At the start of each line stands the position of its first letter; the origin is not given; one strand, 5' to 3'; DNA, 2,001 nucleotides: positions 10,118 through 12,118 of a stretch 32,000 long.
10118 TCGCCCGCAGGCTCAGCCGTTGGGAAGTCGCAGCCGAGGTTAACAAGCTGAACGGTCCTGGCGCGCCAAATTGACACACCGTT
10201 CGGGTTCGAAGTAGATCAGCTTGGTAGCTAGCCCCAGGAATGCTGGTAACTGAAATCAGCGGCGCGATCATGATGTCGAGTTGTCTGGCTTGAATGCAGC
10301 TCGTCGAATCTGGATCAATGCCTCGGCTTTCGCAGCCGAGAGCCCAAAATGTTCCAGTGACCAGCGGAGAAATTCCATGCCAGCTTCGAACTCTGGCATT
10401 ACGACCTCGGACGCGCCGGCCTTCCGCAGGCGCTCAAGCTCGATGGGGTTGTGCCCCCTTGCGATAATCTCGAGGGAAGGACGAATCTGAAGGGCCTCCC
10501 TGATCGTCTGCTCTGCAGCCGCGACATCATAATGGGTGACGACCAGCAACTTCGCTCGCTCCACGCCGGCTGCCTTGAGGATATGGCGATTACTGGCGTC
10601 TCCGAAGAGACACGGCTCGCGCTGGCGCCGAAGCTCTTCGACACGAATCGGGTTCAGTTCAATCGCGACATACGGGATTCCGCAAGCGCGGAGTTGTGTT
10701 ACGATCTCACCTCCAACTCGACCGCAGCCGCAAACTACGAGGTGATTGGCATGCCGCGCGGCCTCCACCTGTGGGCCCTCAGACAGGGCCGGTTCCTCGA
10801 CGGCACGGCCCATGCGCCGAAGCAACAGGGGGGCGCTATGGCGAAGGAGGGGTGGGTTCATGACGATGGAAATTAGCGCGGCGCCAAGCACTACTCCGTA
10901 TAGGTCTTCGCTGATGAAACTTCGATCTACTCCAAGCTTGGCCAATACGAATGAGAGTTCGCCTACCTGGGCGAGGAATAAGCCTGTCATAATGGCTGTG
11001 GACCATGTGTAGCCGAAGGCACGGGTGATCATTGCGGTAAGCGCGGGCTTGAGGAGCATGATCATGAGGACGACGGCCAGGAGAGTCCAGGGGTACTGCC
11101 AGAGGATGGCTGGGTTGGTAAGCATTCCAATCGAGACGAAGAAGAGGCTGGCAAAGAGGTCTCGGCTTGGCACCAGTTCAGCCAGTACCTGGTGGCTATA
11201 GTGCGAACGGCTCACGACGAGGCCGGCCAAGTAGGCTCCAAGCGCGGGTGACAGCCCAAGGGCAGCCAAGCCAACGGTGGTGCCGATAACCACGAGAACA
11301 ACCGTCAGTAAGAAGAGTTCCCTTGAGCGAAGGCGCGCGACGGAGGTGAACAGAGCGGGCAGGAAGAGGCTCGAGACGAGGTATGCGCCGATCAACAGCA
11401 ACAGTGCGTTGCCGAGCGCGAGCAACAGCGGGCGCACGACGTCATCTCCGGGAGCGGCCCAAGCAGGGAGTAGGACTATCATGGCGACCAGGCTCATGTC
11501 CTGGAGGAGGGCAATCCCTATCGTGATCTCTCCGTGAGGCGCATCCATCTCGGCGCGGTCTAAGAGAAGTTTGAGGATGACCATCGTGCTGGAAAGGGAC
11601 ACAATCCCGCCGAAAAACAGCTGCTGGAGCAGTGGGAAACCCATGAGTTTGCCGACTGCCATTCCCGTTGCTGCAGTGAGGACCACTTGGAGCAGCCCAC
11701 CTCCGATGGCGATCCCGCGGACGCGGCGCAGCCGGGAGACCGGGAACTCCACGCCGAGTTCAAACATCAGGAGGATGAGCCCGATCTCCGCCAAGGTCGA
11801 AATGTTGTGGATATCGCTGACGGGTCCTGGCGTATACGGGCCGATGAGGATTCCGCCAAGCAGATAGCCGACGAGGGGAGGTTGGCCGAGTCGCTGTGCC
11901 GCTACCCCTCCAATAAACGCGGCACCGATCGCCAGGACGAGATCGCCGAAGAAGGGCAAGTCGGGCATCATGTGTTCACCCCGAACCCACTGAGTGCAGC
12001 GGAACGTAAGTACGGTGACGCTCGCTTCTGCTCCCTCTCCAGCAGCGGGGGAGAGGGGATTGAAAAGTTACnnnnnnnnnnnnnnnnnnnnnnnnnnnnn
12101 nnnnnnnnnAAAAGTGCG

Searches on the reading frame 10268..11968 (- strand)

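Call 16: search_protein_families(library=pfam, proteins=[window:10268-11968:-])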
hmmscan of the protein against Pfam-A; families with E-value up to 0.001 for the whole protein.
window:10268-11968:- (566 aa): 2 families
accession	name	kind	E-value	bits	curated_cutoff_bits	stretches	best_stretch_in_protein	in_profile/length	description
PF00999.27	Na_H_Exchanger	-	3.5e-61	207.6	26.2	1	16-373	3-367/375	Sodium/hydrogen exchanger, transmembrane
PF02254.24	TrkA_N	-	5.6e-25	88.4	23.8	1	411-525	2-116/116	TrkA-N domain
